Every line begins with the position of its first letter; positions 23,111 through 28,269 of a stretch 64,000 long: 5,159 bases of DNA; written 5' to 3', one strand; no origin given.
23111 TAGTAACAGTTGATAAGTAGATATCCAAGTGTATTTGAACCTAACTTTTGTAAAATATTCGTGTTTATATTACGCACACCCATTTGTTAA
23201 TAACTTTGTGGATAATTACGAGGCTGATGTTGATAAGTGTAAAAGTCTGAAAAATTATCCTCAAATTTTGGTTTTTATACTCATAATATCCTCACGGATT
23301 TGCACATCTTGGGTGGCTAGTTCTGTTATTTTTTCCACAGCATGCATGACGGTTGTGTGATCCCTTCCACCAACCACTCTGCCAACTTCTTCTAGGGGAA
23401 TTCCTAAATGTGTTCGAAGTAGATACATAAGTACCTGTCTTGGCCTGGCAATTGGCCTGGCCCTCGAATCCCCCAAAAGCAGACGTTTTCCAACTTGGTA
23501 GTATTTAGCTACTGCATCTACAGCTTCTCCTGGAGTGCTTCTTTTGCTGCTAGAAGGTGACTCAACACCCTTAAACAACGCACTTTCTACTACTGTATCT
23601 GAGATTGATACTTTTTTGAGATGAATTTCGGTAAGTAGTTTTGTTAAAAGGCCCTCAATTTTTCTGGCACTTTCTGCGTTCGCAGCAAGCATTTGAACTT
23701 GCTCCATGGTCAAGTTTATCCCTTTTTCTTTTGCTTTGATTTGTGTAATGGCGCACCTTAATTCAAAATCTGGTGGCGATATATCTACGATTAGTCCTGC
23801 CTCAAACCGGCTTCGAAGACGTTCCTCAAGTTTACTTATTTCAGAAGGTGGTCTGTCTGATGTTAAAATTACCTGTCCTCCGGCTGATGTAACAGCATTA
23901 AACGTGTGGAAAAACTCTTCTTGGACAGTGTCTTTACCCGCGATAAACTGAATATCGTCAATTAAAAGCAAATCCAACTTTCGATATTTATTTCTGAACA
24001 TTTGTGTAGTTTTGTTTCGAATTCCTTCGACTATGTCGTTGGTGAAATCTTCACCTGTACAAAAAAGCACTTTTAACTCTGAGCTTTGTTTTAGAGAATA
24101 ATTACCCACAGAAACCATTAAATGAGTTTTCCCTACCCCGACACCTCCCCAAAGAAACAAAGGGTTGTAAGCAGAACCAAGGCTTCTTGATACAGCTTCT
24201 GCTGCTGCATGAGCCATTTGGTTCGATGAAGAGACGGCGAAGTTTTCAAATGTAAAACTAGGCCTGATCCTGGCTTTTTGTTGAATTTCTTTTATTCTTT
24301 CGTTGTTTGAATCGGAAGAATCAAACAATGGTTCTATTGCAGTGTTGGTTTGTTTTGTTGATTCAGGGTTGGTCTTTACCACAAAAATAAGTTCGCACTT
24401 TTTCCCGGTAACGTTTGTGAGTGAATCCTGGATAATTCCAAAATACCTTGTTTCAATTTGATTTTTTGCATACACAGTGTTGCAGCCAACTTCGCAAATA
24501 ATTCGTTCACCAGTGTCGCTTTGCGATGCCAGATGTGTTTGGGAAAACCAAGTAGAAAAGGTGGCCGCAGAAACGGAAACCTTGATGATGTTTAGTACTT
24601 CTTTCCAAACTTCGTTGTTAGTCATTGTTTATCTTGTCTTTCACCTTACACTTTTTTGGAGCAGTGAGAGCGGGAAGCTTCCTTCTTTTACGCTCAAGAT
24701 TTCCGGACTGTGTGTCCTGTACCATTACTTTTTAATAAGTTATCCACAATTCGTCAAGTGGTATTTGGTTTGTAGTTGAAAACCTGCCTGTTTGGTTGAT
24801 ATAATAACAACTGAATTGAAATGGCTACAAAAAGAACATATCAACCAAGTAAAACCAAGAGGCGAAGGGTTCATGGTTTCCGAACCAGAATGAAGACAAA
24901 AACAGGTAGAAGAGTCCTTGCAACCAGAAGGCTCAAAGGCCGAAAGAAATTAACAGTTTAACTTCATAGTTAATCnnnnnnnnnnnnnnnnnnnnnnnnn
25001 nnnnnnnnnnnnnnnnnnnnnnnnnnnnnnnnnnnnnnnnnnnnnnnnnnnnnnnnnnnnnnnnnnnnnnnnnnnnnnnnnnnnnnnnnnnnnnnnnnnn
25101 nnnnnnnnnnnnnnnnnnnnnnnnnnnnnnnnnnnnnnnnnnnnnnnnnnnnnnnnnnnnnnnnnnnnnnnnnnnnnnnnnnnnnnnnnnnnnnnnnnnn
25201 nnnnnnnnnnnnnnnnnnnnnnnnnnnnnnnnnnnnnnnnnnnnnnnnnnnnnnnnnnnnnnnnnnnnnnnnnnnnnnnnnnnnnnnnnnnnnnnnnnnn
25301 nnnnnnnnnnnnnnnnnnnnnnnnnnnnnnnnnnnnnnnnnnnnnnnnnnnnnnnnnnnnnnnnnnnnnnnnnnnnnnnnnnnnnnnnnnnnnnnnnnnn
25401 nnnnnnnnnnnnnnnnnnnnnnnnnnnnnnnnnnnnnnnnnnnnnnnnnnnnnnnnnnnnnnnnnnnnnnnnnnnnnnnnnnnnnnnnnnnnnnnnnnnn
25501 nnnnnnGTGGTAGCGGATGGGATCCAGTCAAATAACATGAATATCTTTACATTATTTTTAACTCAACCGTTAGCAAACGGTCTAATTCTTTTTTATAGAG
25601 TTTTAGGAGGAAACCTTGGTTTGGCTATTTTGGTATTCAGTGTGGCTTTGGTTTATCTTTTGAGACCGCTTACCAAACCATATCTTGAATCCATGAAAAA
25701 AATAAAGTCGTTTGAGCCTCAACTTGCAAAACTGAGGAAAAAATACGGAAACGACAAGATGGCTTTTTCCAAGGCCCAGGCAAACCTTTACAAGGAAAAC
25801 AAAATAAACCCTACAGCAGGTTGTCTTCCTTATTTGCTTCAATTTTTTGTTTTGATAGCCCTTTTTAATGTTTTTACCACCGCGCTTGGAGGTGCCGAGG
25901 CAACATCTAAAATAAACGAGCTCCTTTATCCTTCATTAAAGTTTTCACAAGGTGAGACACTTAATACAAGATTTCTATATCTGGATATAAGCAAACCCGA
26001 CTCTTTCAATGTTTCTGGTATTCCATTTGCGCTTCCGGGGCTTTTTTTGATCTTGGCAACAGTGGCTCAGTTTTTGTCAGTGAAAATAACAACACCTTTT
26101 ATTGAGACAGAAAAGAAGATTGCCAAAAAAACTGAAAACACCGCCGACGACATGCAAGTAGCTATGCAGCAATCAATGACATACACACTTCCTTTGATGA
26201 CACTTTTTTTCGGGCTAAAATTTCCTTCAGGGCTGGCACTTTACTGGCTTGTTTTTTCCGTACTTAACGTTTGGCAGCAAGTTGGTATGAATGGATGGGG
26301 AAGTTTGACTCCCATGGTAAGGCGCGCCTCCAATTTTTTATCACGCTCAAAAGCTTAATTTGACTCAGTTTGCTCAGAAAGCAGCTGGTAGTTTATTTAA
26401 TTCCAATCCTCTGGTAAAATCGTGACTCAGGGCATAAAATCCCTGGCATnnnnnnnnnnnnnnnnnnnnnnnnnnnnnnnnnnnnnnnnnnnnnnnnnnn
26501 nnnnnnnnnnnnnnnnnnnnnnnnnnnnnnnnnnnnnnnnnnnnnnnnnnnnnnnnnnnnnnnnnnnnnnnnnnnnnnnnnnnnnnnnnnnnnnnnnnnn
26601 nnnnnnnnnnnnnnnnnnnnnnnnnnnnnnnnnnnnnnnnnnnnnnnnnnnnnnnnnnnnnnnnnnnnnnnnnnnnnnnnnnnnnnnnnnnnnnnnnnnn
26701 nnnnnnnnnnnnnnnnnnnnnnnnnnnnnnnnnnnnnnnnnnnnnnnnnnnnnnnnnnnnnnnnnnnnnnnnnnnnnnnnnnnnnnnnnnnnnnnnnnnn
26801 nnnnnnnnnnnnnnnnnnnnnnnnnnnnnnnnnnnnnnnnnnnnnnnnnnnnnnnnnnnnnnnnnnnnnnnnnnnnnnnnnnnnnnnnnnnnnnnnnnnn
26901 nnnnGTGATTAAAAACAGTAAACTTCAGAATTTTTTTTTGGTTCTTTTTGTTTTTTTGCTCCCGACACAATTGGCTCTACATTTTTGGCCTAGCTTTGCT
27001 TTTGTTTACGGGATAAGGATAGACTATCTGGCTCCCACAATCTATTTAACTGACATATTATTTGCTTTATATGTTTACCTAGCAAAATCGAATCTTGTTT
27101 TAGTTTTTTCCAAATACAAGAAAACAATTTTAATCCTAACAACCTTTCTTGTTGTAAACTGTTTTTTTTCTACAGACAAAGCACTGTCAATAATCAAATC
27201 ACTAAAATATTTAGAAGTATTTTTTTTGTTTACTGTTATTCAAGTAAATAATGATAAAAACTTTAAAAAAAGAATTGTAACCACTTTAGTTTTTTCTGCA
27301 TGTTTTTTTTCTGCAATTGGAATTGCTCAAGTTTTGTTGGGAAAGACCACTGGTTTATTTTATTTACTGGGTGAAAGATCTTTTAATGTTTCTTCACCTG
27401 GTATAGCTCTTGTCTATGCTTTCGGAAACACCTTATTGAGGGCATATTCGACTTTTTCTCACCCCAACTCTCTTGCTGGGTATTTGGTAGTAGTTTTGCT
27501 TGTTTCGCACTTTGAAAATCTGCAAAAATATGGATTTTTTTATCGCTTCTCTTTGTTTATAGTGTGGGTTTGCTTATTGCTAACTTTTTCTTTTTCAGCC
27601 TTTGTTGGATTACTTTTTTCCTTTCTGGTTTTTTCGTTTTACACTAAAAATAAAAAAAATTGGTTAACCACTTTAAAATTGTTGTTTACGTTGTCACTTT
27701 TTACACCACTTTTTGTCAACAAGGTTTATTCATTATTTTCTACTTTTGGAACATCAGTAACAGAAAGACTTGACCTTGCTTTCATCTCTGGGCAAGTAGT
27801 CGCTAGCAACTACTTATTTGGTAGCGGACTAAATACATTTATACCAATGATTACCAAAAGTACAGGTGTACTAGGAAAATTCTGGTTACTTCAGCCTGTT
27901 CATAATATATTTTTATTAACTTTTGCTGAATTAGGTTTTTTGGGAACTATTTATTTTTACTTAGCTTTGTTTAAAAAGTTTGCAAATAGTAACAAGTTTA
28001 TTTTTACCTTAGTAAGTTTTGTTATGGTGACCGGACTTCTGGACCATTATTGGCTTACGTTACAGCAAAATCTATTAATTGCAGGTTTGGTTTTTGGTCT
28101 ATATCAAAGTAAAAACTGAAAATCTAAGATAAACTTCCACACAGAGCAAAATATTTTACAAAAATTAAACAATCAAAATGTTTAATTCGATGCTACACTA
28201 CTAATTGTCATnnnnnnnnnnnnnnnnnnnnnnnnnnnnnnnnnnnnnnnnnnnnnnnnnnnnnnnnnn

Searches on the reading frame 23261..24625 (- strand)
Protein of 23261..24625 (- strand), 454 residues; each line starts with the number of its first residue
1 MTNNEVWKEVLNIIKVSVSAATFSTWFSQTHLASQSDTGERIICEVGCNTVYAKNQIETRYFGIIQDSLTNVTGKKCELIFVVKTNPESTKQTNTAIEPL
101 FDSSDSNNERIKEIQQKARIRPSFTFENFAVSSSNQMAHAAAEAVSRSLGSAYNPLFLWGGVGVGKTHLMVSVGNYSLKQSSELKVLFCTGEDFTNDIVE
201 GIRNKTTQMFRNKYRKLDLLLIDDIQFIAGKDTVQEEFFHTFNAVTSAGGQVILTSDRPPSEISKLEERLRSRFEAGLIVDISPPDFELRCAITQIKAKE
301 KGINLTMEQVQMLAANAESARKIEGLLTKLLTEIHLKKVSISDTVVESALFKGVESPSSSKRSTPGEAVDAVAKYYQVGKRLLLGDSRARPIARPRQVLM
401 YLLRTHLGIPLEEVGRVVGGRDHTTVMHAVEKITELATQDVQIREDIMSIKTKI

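Call 3: search_protein_families(library=pfam, proteins=[window:23261-24625:-], max_evalue=0.1)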
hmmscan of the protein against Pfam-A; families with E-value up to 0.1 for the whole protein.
window:23261-24625:- (454 aa): 11 families
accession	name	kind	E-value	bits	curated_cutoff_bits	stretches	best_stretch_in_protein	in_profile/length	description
PF00308.24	Bac_DnaA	-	8.1e-63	211.9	23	1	122-281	3-162/162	Bacterial DnaA ATPAse domain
PF08299.17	Bac_DnaA_C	-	6.6e-23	81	31.5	1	369-433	5-69/69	Bacterial dnaA protein helix-turn-helix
PF00004.35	AAA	-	2.5e-08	34.8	21.2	1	157-276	2-125/131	ATPase family associated with various cellular activities (AAA)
PF01695.23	IstB_IS21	-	3.9e-08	33.5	24.1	1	110-260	48-196/238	IstB-like ATP binding protein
PF11638.13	DnaA_N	-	3.8e-07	30.2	24.6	1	4-70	1-64/65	DnaA N-terminal domain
PF03969.22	AFG1_ATPase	-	4.4e-05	23.1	27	1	114-189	21-96/361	AFG1-like ATPase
PF04851.21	ResIII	-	0.00051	20.4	22.5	1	139-248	9-110/164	Type III restriction enzyme, res subunit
PF13173.12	AAA_14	-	0.0011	19.5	27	1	155-275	4-116/129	AAA domain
PF24883.2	NPHP3_N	-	0.0096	16.6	24.8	1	155-215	24-85/164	Nephrocystin 3, N-terminal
PF13401.12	AAA_22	-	0.017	15.9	27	0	156-254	8-120/130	AAA domain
PF12775.13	AAA_7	-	0.047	13.6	25.8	1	121-227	4-111/181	P-loop containing dynein motor region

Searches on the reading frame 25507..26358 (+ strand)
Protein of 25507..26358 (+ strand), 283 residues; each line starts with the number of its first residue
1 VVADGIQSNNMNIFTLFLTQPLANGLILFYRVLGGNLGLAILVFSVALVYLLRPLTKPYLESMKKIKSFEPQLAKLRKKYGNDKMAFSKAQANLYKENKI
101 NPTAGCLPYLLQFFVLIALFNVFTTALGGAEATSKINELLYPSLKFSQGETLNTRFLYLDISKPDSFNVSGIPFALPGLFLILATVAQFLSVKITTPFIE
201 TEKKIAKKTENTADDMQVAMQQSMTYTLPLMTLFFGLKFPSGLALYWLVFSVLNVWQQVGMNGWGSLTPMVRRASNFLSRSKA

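Call 18: search_protein_families(library=pfam, proteins=[window:25507-26358:+], max_evalue=0.01)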
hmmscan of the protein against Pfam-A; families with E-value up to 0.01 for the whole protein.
window:25507-26358:+ (283 aa): 1 family
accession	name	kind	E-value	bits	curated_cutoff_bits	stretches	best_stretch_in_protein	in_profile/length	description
PF02096.25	60KD_IMP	-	1.9e-41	142.2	35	1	38-262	2-162/163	60Kd inner membrane protein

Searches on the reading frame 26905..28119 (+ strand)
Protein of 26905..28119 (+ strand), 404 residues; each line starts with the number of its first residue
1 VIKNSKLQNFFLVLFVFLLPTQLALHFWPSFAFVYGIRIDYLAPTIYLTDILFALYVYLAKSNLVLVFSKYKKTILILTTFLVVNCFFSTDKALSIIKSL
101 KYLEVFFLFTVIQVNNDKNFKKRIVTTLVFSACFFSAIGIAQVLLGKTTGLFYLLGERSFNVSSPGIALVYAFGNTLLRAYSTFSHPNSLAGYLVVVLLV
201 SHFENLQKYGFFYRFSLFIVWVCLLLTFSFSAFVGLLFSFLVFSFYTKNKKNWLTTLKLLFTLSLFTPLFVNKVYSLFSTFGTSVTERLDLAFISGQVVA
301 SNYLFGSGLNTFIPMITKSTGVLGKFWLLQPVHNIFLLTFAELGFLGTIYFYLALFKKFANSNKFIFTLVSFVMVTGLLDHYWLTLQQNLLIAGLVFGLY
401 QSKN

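Call 18: search_protein_families(library=pfam, proteins=[window:26905-28119:+], max_evalue=0.01)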
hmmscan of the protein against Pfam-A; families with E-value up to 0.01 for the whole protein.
window:26905-28119:+ (404 aa): 1 family
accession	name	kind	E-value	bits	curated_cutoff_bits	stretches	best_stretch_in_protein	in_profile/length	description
PF04932.20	Wzy_C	-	4.5e-10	39.9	31.7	1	216-351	2-148/149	O-Antigen ligase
